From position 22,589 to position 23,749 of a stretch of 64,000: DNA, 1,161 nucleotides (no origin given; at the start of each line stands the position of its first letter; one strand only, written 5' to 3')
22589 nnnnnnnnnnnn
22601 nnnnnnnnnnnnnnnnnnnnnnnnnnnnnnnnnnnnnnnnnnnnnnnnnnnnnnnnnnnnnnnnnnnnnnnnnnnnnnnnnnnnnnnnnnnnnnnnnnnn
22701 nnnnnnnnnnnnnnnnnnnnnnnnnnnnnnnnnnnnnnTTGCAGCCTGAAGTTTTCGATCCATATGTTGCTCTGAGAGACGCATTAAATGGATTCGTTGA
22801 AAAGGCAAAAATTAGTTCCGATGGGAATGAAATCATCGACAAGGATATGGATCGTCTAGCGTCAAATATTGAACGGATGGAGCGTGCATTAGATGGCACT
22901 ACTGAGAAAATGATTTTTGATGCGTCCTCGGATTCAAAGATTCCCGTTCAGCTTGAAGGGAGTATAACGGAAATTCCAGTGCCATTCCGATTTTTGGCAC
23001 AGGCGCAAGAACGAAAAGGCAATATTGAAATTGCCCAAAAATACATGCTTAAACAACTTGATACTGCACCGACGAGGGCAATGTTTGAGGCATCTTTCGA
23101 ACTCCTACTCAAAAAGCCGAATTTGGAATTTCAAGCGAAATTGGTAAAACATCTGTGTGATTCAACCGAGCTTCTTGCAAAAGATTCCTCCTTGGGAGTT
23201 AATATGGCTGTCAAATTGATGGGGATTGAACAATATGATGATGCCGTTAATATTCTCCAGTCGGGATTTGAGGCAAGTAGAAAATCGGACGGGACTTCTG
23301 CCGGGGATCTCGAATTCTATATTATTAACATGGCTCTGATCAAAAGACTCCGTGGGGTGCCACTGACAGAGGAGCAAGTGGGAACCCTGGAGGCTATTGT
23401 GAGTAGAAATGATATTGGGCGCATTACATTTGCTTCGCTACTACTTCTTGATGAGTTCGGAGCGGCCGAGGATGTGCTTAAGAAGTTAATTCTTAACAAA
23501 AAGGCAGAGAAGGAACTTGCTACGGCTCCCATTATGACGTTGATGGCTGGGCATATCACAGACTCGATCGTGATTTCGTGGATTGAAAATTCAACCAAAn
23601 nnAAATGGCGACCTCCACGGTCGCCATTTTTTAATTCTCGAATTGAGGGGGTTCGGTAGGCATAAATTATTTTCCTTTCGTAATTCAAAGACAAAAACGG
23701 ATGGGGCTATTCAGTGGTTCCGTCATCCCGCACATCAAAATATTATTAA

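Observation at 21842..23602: Stand-alone SIR2-domain protein with an uncharacterised helical C-domain on an AT-rich insert: candidate single-gene NAD+-depleting defence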

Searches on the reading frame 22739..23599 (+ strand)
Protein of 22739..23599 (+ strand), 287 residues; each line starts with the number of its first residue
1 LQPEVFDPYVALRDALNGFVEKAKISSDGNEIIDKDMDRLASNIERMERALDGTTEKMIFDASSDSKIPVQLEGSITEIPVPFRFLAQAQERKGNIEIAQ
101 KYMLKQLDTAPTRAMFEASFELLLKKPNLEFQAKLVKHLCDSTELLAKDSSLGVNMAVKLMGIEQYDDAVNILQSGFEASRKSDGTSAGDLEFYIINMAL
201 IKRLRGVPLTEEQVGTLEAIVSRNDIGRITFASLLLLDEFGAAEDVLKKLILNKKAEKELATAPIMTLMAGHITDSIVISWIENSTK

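Call 39: predict_structure(alignment_id=A2)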
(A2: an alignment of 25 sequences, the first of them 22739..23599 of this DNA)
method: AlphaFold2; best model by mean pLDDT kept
length: 287 residues; sequences in the alignment: 25
mean_pLDDT: 87.6   pTM: 0.82
mean pLDDT of the five models: 87.6, 86.0, 85.6, 84.6, 83.7
residues with pLDDT >= 90: 178; 70-90: 84; 50-70: 13; < 50: 12
segments of 3 or more residues with pLDDT < 50: 54-64
pLDDT, mean of each block of 10 residues (from residue 1): 73 82 75 84 77 45 57 75 91 93 93 96 96 98 93 96 97 96 80 95 97 97 88 97 97 91 93 95 91
secondary structure, 60 per line:
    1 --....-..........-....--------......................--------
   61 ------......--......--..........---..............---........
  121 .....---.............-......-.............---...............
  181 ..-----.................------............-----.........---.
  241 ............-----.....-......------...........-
elements in order: H3-6 H8-17 H19-22 H31-52 E67-72 E75-80 H83-92 H96-109 H113-125 H129-141 H143-148 H150-162 H166-182 H188-204 H211-222 H228-236 H240-252 H258-262 H264-269 H276-286

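Call 41: search_protein_representatives(alignment_id=A2)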
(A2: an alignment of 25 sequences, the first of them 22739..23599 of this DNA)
Query: 25 sequences, 280 profile positions. Proteins with E-value up to 0.001 (for the whole library): 685; up to 1e-10: 85; up to 1e-30: 37. The best 150 are listed.
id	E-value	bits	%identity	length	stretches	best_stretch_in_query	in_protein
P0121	3.3e-78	279.3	-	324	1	1-274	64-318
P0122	3.3e-78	279.3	-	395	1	1-274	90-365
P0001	2.8e-74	266.4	-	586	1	1-278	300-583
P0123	4.8e-69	249.2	-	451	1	1-273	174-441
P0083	3.8e-63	229.9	-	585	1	1-266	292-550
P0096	6.1e-63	229.2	-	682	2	1-274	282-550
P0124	5.9e-59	216.1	-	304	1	1-277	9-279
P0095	1.0e-58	215.4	-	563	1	4-273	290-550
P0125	1.8e-58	214.5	-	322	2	98-275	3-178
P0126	1.1e-57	212.0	-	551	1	1-272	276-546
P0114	6.5e-57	209.4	-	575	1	1-273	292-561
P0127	5.1e-56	206.5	-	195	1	81-272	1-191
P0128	1.2e-51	192.1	-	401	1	1-274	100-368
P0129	1.7e-50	188.4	-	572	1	3-275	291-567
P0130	4.0e-50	187.2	-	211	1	77-271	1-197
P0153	3.7e-29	118.4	-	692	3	126-264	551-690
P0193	9.6e-12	61.3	-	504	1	141-262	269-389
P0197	2.1e-10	56.9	-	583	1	119-265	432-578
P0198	2.4e-10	56.6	-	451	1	140-267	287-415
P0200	4.0e-10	56.0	-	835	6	79-134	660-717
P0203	8.3e-10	54.9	-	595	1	130-269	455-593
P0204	9.6e-10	54.7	-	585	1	135-264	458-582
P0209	2.5e-09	53.3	-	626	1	146-265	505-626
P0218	7.0e-09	51.9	-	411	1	142-269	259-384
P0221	1.1e-08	51.2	-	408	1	126-262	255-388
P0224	1.5e-08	50.7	-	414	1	149-269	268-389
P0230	2.3e-08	50.1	-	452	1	145-262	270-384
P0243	7.0e-08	48.6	-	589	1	139-265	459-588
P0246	9.5e-08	48.1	-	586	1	149-264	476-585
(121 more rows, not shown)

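Call 42: search_protein_families(library=pfam, proteins=[P0197, P0203, P0204, P0198, P0218, P0221, P0200, P0193, P0153, P0209], max_evalue=0.001)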
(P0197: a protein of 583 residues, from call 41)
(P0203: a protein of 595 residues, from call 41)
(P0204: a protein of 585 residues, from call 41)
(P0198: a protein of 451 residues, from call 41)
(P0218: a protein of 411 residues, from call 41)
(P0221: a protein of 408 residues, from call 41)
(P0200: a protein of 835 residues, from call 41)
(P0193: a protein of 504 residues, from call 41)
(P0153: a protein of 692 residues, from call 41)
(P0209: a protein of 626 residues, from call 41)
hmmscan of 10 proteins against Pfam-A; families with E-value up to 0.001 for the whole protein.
P0197 (583 aa): 0 families

P0203 (595 aa): 0 families

P0204 (585 aa): 1 family
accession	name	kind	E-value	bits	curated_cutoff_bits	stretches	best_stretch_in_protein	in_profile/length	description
PF14280.11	DUF4365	-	6e-06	26.8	24.3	1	11-148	3-126/139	Domain of unknown function (DUF4365)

P0198 (451 aa): 0 families

P0218 (411 aa): 0 families

P0221 (408 aa): 0 families

P0200 (835 aa): 25 families
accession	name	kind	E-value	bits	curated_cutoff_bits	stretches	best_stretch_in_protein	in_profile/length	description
PF00515.34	TPR_1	-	1.9e-33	113.3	27.8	3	389-421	1-33/34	Tetratricopeptide repeat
PF13181.12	TPR_8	-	3.6e-33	111.3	25.7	0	592-623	3-34/34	Tetratricopeptide repeat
PF07719.23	TPR_2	-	3.5e-31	105.2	27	2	389-421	1-33/34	Tetratricopeptide repeat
PF13424.12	TPR_12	-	3e-26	91.8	30.1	1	380-419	36-75/77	Tetratricopeptide repeat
PF14559.12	TPR_19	-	1e-24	87.1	25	4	768-827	1-61/68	Tetratricopeptide repeat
PF13428.12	TPR_14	-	1.9e-22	77.9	23.5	0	793-829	3-39/44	Tetratricopeptide repeat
PF07721.20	TPR_4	-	5.6e-20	70.3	27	0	389-413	1-25/26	Tetratricopeptide repeat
PF04577.19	Glyco_transf_61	-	1.4e-18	67.9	27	1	53-213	1-129/137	Glycosyltransferase 61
PF23914.1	TPR_CcmH_CycH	-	5.8e-17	62.4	42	0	721-823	47-153/158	Cytochrome c-type biogenesis protein H TPR domain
PF13374.12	TPR_10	-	3.8e-16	58.9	27.5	0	389-418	2-31/42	Tetratricopeptide repeat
PF13432.12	TPR_16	-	9.2e-16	58.4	32.7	1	374-421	19-63/65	Tetratricopeptide repeat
PF12569.14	NatA_aux_su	-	1e-13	51.5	33.3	0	373-446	175-249/515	N-terminal acetyltransferase A, auxiliary subunit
PF13176.12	TPR_7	-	3.6e-13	48.9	27.9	0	391-424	1-34/36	Tetratricopeptide repeat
PF12895.13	ANAPC3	-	6.6e-13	49.2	27.2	0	525-573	26-72/82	Anaphase-promoting complex, cyclosome, subunit 3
PF13431.12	TPR_17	-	1.8e-12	46.9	24.4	0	388-409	12-33/34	Tetratricopeptide repeat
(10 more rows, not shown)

P0193 (504 aa): 0 families

P0153 (692 aa): 10 families
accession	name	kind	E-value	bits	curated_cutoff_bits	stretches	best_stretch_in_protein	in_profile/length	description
PF13424.12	TPR_12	-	4.8e-24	84.8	30.1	2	381-448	6-74/77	Tetratricopeptide repeat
PF17874.7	TPR_MalT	-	3.8e-19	69.6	45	2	306-485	8-187/336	MalT-like TPR region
PF13181.12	TPR_8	-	7.4e-14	51.1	25.7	0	422-448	4-30/34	Tetratricopeptide repeat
PF07719.23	TPR_2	-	1.5e-10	40.8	27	0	339-369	1-31/34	Tetratricopeptide repeat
PF24885.1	TPR_NPHP3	-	2e-10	40.9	100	1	281-412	78-216/239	Nephrocystin-3 TPR domain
PF13176.12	TPR_7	-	4.1e-09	36.3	27.9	0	303-333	3-33/36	Tetratricopeptide repeat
PF13374.12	TPR_10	-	1.2e-08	35.1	27.5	0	338-371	1-34/42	Tetratricopeptide repeat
PF00515.34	TPR_1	-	2.3e-08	33.9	27.8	0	340-371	2-33/34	Tetratricopeptide repeat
PF14938.12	SNAP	-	4.6e-07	30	25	1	355-487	51-183/282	Soluble NSF attachment protein, SNAP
PF13428.12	TPR_14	-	0.00018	22.3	23.5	0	384-419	6-40/44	Tetratricopeptide repeat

P0209 (626 aa): 0 families

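Call 43: fold_search(model_id=the predicted structure, library=pdb)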
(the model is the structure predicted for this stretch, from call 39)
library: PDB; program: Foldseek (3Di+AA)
matches with E <= 10: 1390; with E <= 0.001: 0
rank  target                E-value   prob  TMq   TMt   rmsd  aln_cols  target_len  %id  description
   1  9qhc_A                1.1e-03  1.00  0.34  0.35   7.7       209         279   13  Crystal structure of 8-repeat CTPR protein with eliminated coordination sites (released 2025-10-22)
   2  9qhc_B                1.2e-03  1.00  0.37  0.38  12.2       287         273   13  Crystal structure of 8-repeat CTPR protein with eliminated coordination sites (released 2025-10-22)
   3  8chy                  1.9e-03  1.00  0.33  0.35   8.5       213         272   12  Crystal structure of an 8-repeat consensus TPR superhelix with Zinc. (released 2024-02-21)
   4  9up5_B                4.9e-03  1.00  0.31  0.28  13.8       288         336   14  Crystal structure of LapB from Klebsiella pneumoniae (released 2026-03-04)
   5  1w3b_B                5.6e-03  1.00  0.38  0.31   7.1       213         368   10  The superhelical TPR domain of O-linked GlcNAc transferase reveals structural similarities to importin alpha. (released 2004-09-09)
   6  1w3b_A                7.7e-03  1.00  0.39  0.31   7.5       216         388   12  The superhelical TPR domain of O-linked GlcNAc transferase reveals structural similarities to importin alpha. (released 2004-09-09)
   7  9nlz_G                8.1e-03  1.00  0.40  0.40   7.0       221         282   16  Y20S (Sec18-Sec17-Sec9-Sso1-Snc1) EDTA - Class 8 (released 2025-10-01)
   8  9nly_G                8.9e-03  1.00  0.30  0.32  11.2       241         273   15  Y20S (Sec18-Sec17-Sec9-Sso1-Snc1) EDTA - Class 7 (released 2025-10-01)
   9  9qhb                  1.1e-02  1.00  0.37  0.38  10.8       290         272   13  Crystal structure of 16-repeat CTPR protein with eliminated coordination sites (released 2025-10-22)
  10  8dti_A                1.1e-02  1.00  0.32  0.18   9.0       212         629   13  Cryo-EM structure of Arabidopsis SPY in complex with GDP-fucose (released 2023-03-08)
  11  9k7u_A                1.1e-02  1.00  0.22  0.41  10.7       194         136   15  Crystal structure of designed zinc-induced heterodimer Heter-Zn2-HEHE-22 (released 2025-10-29)
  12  9ng2_H                1.2e-02  1.00  0.38  0.38   7.4       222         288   17  Y20S (Sec18-Sec17-Sec9-Sso1-Snc1) EDTA - Class 4 (released 2025-10-01)
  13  9nly_I                1.2e-02  1.00  0.34  0.35   9.5       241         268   15  Y20S (Sec18-Sec17-Sec9-Sso1-Snc1) EDTA - Class 7 (released 2025-10-01)
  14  4gyy_A                1.3e-02  1.00  0.34  0.17   5.9       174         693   16  Crystal structure of human O-GlcNAc Transferase with UDP-5SGlcNAc and a peptide substrate (released 2012-10-31)
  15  4zlh_A                1.3e-02  1.00  0.28  0.26   9.9       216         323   11  Structure of the LapB cytoplasmic domain at 2 angstroms (released 2015-11-11)
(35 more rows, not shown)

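Call 46: search_protein_families(library=pfam, alignment_id=A3, max_evalue=0.1)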
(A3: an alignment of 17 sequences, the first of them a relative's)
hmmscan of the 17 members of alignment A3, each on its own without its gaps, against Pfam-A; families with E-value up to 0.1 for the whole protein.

A. member 1, P0204 (585 aa): 3 families
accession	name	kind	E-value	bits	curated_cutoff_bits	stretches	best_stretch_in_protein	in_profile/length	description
PF14280.11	DUF4365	-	6e-06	26.8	24.3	1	11-148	3-126/139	Domain of unknown function (DUF4365)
PF21189.3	PHA02142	-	0.05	14.5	27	0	179-237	6-61/92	PHA02142 OB-fold domain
PF25451.1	SCP2_Rv3818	-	0.058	14.1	28.2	0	362-411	32-81/119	Rv3818-like, SCP2-like domain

B. families by the number of members that match (of 17 scanned): 13 families
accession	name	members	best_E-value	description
PF14280.11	DUF4365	8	6e-06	Domain of unknown function (DUF4365)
PF18506.7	RelB-like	1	0.0013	RelB Antitoxin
PF14131.11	DUF4298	1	0.0041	Domain of unknown function (DUF4298)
PF20742.3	DUF5580_M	1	0.0073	Family of unknown function (DUF5580) middle domain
PF25399.1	DeaD_dimer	1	0.021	RNA helicase DeaD dimerization domain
PF14933.11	CEP19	1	0.025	CEP19-like protein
PF22813.1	TcaA_2nd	1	0.028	TcaA protein second domain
PF20989.3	Sarcoglycan_2_C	1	0.047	Sarcoglycan alpha/epsilon second domain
PF21189.3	PHA02142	1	0.05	PHA02142 OB-fold domain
PF25451.1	SCP2_Rv3818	1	0.058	Rv3818-like, SCP2-like domain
PF16902.11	FokI_D3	1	0.06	FokI, D3 domain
PF09722.15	Xre_MbcA_ParS_C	1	0.083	Antitoxin Xre/MbcA/ParS C-terminal toxin-binding domain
PF05916.17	Sld5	1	0.098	GINS complex protein helical bundle domain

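Call 47: search_protein_families(library=pfam, alignment_id=A4, max_evalue=0.1)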
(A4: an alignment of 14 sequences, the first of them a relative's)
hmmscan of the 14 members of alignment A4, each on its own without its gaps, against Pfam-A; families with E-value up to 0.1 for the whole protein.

A. member 1, P0198 (451 aa): 1 family
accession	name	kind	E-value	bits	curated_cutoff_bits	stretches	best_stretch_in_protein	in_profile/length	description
PF14559.12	TPR_19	-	0.04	14.7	25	0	303-371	1-63/68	Tetratricopeptide repeat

B. families by the number of members that match (of 14 scanned): 4 families
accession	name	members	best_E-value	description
PF14559.12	TPR_19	2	0.025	Tetratricopeptide repeat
PF25805.1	IQUB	1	0.00051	IQUB-like domain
PF04815.20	Sec23_helical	1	0.037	Sec23/Sec24 helical domain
PF23743.1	Beta-prop_BBS7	1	0.099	BBS7 beta-propeller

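Call 48: search_protein_families(library=padloc, proteins=[P0204, P0197, P0203, P0243, P0246, P0198, P0218, P0221, P0224, P0230], max_evalue=0.01)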
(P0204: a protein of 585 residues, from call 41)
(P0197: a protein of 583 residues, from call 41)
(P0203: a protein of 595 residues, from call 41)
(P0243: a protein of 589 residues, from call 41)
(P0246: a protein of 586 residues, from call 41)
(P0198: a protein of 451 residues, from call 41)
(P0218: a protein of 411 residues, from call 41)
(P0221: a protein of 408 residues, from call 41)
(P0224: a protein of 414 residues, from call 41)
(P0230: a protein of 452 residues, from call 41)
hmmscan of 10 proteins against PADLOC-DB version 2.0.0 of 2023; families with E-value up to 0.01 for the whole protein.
P0204 (585 aa): 0 families

P0197 (583 aa): 0 families

P0203 (595 aa): 1 family
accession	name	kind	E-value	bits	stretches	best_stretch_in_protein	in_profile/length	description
PDLC03700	HEase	-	4.4e-05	21.6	1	437-500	52-114/150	homing endonuclease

P0243 (589 aa): 1 family
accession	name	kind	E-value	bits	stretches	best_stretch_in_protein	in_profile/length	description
PDLC04297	PDC-M02A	-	0.0099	13.7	0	1-85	1-81/165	-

P0246 (586 aa): 0 families

P0198 (451 aa): 0 families

P0218 (411 aa): 0 families

P0221 (408 aa): 0 families

P0224 (414 aa): 1 family
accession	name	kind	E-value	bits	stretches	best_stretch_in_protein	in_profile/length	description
PDLC03820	RTasHEPN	-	0.0033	15.6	1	150-206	43-98/148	DRT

P0230 (452 aa): 1 family
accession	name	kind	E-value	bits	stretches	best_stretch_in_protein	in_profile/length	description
PDLC03820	RTasHEPN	-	0.0066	14.6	0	156-212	43-98/148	DRT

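Call 52: find_encoding_contigs(protein=P0204, flank=8000, max_places=3)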
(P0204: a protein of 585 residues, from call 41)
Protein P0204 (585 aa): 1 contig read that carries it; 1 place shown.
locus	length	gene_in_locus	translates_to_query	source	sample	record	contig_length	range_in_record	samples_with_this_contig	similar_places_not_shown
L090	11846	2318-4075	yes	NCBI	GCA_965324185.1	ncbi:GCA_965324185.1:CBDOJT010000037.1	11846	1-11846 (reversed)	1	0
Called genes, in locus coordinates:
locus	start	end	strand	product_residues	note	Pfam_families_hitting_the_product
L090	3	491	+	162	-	?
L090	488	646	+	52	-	-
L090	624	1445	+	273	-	PF04002:RadC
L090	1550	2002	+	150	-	-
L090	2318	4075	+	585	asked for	PF14280:DUF4365 (weak)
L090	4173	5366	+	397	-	PF19888:DUF6361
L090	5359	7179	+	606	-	-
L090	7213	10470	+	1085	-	PF00270:DEAD (faint), PF04851:ResIII (weak), PF00271:Helicase_C (weak)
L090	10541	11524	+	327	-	PF13280:WYL, PF25583:WCX (weak)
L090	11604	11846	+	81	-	?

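Call 53: find_encoding_contigs(protein=P0224, flank=8000, max_places=3)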
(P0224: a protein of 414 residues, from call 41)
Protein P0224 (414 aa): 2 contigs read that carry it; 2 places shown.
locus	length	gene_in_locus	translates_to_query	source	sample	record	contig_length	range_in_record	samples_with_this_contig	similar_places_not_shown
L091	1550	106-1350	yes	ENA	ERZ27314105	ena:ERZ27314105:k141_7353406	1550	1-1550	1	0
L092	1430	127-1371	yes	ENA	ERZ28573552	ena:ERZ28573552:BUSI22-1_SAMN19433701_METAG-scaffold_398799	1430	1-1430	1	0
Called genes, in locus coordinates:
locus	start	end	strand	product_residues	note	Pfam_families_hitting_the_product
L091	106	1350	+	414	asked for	-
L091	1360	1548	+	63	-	?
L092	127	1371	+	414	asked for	-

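Call 84: search_solved_structures(query=A4, max_evalue=1)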
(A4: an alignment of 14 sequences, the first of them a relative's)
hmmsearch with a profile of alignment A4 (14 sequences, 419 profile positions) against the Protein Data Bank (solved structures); distinct sequences matched with E-value up to 1: 2.
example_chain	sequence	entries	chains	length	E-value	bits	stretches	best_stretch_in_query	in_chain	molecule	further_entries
5iko_A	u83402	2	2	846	0.28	13.3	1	8-84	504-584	Glycogen phosphorylase, brain form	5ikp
5lec_A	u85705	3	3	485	0.51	12.5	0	258-298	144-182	DDD_D12_12_D12_12_D12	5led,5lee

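Call 85: search_solved_structures(query=A3, max_evalue=1)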
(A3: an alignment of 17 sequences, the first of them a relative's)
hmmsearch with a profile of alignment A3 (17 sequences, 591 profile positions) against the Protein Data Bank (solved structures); distinct sequences matched with E-value up to 1: 0.

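Call 86: search_solved_structures(query=A2, max_evalue=1)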
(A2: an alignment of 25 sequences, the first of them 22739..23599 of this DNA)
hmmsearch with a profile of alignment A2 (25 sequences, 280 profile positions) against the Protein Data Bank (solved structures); distinct sequences matched with E-value up to 1: 48.
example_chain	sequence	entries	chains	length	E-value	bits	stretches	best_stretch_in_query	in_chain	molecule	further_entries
9qhb_A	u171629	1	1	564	1.1e-13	54.4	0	83-111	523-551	Engineered tetratricopeptide repeat protein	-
8bu0_A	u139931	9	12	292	4.8e-13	52.3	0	83-109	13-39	Consensus tetratricopeptide repeat protein | Crystal structure of an 8-repeat consensus TPR superhelix with Zinc. | Monomer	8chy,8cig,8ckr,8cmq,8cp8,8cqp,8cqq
9gzg_A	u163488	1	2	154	6.1e-09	38.9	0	82-111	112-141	Engineered CTPR protein with glutamic acids for conductivity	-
9qhc_A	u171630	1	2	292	6.8e-09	38.7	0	83-109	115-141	Engineered tetratricopeptide repeat protein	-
7obi_A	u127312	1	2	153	2.6e-08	36.8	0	82-109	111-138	CTPR-rv4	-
2fo7_A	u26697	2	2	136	1.5e-07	34.4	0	83-109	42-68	SYNTHETIC CONSENSUS TPR PROTEIN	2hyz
8ch0_A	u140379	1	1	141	1.7e-07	34.1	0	83-109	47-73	Consensus tetratricopeptide repeat protein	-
5i9g_C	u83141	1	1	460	3.9e-07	33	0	88-169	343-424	pentatricopeptide repeat protein dPPR-U8C2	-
5i9d_A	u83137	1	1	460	4.4e-07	32.8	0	88-169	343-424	pentatricopeptide repeat protein dPPR-U8A2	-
5i9f_A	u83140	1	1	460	7.7e-07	32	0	88-169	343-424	pentatricopeptide repeat protein dPPR-U10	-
5i9h_A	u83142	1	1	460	9e-07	31.8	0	88-169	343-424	pentatricopeptide repeat protein dPPR-U8G2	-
1na0_A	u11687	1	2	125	9.3e-06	28.4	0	83-111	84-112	designed protein CTPR3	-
9up5_A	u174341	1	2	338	2.2e-05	27.2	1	31-130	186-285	Lipopolysaccharide assembly protein B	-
5fzr_A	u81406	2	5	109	0.00019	24.2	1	82-135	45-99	DESIGNED TPR PROTEIN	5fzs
7wzb_B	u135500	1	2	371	0.00027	23.7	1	81-130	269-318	Lipopolysaccharide assembly protein B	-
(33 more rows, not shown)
